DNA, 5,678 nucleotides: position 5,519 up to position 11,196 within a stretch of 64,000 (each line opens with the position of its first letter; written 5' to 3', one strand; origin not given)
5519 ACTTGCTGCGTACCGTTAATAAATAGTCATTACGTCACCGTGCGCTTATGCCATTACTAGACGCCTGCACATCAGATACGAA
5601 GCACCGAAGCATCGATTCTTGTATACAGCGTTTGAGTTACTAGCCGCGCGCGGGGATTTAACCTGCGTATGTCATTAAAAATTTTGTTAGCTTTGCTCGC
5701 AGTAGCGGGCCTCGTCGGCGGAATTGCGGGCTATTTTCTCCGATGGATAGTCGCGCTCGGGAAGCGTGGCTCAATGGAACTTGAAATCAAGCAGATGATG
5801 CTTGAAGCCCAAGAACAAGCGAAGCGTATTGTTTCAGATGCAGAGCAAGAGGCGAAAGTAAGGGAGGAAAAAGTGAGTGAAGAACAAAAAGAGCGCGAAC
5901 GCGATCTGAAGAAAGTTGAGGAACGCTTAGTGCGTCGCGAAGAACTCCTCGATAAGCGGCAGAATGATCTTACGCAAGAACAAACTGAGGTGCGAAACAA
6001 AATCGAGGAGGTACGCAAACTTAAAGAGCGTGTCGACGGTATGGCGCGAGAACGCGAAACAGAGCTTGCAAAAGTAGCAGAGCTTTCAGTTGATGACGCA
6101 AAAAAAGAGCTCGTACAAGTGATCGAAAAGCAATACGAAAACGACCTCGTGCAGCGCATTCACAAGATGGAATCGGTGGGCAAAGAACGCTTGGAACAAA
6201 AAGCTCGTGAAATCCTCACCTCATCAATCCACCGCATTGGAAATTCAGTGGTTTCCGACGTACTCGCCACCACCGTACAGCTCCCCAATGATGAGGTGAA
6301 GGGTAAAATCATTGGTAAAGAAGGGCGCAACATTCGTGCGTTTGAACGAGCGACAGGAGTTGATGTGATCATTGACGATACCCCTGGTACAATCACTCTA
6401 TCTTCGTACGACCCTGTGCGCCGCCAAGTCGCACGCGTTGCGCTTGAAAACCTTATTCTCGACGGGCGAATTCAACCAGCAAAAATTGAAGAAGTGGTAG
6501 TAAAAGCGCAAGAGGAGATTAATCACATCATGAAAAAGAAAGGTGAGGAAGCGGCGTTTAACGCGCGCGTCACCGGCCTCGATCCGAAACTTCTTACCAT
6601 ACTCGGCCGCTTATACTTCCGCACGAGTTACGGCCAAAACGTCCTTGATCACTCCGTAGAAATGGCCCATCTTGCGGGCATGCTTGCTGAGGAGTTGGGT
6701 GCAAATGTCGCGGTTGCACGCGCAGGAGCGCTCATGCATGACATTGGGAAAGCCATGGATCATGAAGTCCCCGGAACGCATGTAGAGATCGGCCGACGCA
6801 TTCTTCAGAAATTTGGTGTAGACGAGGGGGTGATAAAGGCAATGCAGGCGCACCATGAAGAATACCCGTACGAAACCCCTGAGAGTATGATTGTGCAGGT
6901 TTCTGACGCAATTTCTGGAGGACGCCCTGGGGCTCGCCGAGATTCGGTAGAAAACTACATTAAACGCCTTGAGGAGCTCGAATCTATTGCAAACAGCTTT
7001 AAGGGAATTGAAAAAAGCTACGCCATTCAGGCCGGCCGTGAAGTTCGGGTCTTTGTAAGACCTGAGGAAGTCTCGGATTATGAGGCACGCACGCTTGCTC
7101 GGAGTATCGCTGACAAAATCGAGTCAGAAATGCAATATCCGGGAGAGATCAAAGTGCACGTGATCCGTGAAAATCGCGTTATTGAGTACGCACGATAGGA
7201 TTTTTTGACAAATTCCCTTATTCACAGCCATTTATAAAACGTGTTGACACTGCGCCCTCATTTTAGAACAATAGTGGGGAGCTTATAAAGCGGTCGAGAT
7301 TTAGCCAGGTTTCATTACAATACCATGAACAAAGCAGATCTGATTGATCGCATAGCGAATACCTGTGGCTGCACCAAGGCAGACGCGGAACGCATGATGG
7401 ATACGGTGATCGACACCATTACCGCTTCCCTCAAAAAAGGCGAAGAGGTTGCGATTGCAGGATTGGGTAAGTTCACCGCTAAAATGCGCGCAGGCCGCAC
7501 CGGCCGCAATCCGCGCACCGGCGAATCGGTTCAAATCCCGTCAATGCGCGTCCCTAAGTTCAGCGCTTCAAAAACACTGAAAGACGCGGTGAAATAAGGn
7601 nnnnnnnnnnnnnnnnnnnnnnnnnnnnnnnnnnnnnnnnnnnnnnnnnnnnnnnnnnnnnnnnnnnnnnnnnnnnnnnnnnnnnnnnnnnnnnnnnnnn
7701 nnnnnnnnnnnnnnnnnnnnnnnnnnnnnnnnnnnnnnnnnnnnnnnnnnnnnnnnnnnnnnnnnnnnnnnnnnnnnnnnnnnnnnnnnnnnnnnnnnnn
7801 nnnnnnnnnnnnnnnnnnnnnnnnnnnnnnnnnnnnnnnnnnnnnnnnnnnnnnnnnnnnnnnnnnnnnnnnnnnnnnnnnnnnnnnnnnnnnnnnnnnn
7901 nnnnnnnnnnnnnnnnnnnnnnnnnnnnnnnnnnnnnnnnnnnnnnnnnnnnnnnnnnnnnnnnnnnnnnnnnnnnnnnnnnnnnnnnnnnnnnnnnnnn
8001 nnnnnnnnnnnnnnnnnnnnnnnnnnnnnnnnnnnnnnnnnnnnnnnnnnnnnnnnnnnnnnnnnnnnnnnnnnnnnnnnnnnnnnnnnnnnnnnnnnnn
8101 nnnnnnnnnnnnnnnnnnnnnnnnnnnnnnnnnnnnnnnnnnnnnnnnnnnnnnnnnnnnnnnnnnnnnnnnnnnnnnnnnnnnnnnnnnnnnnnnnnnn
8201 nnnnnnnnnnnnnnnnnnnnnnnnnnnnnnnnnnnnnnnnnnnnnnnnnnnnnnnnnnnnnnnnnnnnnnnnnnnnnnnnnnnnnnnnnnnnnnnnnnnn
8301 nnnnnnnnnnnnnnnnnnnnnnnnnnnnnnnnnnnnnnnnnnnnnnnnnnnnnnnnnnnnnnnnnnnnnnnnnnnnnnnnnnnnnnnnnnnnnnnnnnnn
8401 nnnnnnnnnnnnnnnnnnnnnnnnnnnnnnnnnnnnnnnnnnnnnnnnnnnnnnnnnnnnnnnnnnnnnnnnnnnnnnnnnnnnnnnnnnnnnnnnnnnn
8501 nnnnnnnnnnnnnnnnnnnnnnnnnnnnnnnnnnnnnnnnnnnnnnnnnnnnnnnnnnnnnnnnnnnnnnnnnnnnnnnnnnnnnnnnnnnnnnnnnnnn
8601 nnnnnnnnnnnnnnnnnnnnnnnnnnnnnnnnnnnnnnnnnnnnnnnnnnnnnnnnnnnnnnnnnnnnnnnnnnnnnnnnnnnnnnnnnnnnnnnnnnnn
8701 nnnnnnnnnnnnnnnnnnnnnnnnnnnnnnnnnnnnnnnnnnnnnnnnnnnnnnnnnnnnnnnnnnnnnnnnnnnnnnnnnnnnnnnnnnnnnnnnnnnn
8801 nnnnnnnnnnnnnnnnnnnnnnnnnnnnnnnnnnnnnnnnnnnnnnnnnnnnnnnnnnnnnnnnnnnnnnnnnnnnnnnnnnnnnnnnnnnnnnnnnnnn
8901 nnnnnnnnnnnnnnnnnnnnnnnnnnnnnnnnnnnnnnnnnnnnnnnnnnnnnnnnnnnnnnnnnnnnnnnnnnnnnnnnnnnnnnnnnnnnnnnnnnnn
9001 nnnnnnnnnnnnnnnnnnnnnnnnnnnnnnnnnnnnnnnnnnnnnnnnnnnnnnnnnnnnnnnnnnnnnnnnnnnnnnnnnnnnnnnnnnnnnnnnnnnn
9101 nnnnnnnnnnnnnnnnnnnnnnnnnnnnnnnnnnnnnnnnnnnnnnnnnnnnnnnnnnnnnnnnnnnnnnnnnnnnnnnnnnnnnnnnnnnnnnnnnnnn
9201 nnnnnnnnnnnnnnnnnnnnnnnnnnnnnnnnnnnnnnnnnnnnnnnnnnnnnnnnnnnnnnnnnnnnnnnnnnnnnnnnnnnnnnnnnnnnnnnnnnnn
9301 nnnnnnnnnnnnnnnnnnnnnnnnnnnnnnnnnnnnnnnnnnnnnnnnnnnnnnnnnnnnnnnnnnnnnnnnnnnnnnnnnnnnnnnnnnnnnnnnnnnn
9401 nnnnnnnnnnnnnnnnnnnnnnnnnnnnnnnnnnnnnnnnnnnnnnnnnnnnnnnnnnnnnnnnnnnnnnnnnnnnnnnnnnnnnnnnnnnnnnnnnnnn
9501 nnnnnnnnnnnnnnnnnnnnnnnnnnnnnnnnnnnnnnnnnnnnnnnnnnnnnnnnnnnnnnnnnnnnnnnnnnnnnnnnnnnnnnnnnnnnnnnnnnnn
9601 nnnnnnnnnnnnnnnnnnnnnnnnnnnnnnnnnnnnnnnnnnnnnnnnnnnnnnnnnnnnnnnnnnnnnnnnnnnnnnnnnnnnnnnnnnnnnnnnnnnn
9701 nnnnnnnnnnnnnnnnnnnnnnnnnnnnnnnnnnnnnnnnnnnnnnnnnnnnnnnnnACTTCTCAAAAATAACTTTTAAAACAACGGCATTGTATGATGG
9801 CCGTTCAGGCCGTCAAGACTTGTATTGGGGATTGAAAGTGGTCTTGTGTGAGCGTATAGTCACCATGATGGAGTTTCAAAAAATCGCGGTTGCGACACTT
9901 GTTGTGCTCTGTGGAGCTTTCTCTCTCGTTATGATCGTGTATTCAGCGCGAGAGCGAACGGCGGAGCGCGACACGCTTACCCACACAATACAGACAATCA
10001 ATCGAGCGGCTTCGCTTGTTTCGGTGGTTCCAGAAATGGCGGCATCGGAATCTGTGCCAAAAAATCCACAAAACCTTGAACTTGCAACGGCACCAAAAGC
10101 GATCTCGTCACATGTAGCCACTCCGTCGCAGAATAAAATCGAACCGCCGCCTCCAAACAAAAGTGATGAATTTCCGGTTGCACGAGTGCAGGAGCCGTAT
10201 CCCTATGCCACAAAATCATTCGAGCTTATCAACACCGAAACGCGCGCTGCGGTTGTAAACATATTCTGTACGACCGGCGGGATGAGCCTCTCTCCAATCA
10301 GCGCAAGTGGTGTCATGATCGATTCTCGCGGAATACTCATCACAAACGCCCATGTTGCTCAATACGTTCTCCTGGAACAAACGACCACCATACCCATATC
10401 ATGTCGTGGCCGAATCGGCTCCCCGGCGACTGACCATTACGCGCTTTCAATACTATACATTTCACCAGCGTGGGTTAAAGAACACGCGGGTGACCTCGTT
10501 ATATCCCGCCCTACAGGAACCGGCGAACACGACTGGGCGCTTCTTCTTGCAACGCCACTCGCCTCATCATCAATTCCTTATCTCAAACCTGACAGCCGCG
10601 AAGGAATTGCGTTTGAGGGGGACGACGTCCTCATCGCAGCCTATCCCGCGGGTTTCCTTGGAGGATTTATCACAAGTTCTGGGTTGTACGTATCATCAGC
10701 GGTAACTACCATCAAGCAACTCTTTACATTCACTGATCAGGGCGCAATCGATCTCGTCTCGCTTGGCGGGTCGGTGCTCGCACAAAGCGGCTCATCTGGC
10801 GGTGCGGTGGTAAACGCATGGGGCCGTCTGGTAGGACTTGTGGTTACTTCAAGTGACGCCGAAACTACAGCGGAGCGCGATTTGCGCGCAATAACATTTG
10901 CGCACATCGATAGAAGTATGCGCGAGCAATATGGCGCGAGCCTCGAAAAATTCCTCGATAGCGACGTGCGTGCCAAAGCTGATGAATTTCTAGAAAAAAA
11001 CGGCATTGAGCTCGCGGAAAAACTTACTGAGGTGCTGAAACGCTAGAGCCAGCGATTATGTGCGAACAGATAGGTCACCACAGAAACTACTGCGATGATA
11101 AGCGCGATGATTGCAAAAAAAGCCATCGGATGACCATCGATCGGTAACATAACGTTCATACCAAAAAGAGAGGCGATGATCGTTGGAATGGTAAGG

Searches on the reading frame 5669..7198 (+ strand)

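Call 82: search_protein_families(library=pfam, proteins=[window:5669-7198:+], max_evalue=0.00001)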
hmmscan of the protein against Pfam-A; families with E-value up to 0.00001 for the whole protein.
window:5669-7198:+ (509 aa): 3 families
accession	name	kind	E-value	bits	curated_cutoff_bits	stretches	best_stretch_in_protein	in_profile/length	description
PF12072.13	RNase_Y_N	-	1.8e-23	83.5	32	1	7-190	3-197/201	RNase Y N-terminal region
PF01966.28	HD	-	2.7e-18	66.8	22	1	325-416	1-114/116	HD domain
PF00013.35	KH_1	-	8.1e-08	32.4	21.5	1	202-259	3-64/66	KH domain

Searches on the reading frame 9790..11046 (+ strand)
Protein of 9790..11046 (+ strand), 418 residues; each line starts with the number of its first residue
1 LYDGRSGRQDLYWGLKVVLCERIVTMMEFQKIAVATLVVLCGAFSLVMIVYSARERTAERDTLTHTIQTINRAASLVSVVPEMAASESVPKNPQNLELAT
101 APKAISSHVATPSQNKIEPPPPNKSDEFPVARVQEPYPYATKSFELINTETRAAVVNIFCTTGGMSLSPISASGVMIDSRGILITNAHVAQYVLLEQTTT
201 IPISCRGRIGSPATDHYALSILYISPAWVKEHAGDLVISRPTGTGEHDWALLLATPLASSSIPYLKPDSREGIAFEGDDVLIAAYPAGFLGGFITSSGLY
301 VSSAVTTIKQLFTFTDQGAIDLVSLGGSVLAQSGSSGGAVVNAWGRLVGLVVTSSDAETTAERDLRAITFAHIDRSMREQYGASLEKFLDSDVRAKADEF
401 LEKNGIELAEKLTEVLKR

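Call 82: search_protein_families(library=pfam, proteins=[window:9790-11046:+], max_evalue=0.00001)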
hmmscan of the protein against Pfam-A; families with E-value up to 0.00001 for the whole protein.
window:9790-11046:+ (418 aa): 1 family
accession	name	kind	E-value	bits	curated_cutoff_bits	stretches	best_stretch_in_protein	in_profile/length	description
PF13365.12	Trypsin_2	-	4.9e-12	47.2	27.6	1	172-350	1-144/144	Trypsin-like peptidase domain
